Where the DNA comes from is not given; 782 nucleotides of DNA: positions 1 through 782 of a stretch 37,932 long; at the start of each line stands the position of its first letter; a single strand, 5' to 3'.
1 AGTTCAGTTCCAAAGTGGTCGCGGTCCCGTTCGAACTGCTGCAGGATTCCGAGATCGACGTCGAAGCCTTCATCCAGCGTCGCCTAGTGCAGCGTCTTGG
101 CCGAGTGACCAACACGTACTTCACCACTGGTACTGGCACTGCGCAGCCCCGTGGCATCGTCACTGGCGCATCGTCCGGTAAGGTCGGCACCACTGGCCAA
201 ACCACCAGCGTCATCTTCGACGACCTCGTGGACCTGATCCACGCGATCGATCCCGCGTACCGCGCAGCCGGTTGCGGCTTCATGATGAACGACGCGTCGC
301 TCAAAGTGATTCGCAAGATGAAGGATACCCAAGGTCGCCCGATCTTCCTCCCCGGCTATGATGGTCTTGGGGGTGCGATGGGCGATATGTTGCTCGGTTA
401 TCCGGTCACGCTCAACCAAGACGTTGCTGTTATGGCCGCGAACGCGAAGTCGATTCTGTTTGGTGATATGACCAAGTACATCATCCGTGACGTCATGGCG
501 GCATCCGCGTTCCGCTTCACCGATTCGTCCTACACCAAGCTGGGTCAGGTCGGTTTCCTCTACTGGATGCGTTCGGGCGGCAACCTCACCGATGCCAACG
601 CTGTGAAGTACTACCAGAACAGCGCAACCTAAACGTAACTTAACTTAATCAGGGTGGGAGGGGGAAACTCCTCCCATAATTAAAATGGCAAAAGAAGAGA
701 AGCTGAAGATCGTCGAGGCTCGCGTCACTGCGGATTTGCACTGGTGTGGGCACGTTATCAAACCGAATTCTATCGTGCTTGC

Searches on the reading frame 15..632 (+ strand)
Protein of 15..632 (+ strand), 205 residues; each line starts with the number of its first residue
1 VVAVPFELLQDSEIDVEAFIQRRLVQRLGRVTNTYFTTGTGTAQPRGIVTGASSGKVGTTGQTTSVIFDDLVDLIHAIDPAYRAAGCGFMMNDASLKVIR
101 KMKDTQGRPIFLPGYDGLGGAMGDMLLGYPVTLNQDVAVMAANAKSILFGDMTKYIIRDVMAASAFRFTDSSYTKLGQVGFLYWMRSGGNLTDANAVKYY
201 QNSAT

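Call 75: search_protein_families(library=pfam, alignment_id=A5, max_evalue=0.001)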
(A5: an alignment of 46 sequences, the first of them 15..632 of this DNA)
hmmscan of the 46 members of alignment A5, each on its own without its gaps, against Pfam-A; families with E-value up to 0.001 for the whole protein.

A. member 1, window:15-632:+ (205 aa): 1 family
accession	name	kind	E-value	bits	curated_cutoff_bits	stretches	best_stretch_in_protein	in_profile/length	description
PF05065.19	Phage_capsid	-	7.4e-51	173.6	24.2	1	1-201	79-279/280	Phage capsid family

B. families by the number of members that match (of 46 scanned): 34 families (the first 25 are shown)
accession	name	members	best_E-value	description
PF16190.11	E1_FCCH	2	6.8e-08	Ubiquitin-activating enzyme E1 FCCH domain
PF04860.17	Phage_portal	1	3.6e-100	Phage portal protein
PF23977.1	Pam3_Gp34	1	2.3e-61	Pam3 phage gp34-like protein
PF05065.19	Phage_capsid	1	7.4e-51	Phage capsid family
PF00959.24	Phage_lysozyme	1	5.5e-35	Phage lysozyme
PF23984.1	DUF7307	1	4.8e-34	Pam3 gp33-like protein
PF20441.4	TerL_nuclease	1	2.9e-32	Terminase large subunit, endonuclease domain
PF09343.15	DUF2460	1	4.2e-30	Conserved hypothetical protein 2217 (DUF2460)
PF13550.12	Phage-tail_3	1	1.1e-25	Putative phage tail protein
PF09931.15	Phage_phiJL001_Gp84_N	1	1.8e-25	Baseplate hub protein, N-terminal attachment domain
PF23666.2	Rcc01698_C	1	9.9e-25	Rcc01698-like, C-terminal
PF00574.28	CLP_protease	1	8.6e-24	Clp protease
PF08309.17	LVIVD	1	1.1e-19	LVIVD repeat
PF08813.17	Phage_tail_3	1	2.1e-19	Phage tail tube protein, TTP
PF00176.29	SNF2-rel_dom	1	2.5e-17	SNF2-related domain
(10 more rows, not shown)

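Call 76: search_protein_families(library=phrogs, alignment_id=A5, max_evalue=0.00001)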
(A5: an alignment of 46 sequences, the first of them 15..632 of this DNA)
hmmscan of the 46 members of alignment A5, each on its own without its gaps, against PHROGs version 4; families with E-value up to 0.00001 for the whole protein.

A. member 1, window:15-632:+ (205 aa): 4 families
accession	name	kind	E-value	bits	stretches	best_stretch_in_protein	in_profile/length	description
phrog_10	-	head and packaging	5.5e-47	162.2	1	2-205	444-638/752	major head protein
phrog_15928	-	head and packaging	3.6e-24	86.8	1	8-204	1-181/185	major head protein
phrog_617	-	head and packaging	8.5e-18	65.5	1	7-156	432-580/626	major head protein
phrog_17162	-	unknown function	6.5e-11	43.3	1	123-201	4-81/85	-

B. families by the number of members that match (of 46 scanned): 103 families (the first 25 are shown)
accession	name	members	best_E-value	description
phrog_8941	-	2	6.1e-15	-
phrog_4271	-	1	1.3e-178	tail protein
phrog_21866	-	1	7.4e-124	primase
phrog_9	-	1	1.8e-121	terminase large subunit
phrog_12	-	1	3.2e-113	portal protein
phrog_62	-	1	3.6e-96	DNA helicase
phrog_2699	-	1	1.6e-78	terminase large subunit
phrog_94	-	1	2.2e-72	head maturation protease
phrog_2662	-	1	1.3e-63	portal protein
phrog_2976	-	1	1.3e-56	head maturation protease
phrog_2402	-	1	5.6e-56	-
phrog_5929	-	1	1.4e-54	portal protein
phrog_133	-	1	8.1e-54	head maturation protease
phrog_7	-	1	4e-51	endolysin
phrog_1684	-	1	6.5e-48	head maturation protease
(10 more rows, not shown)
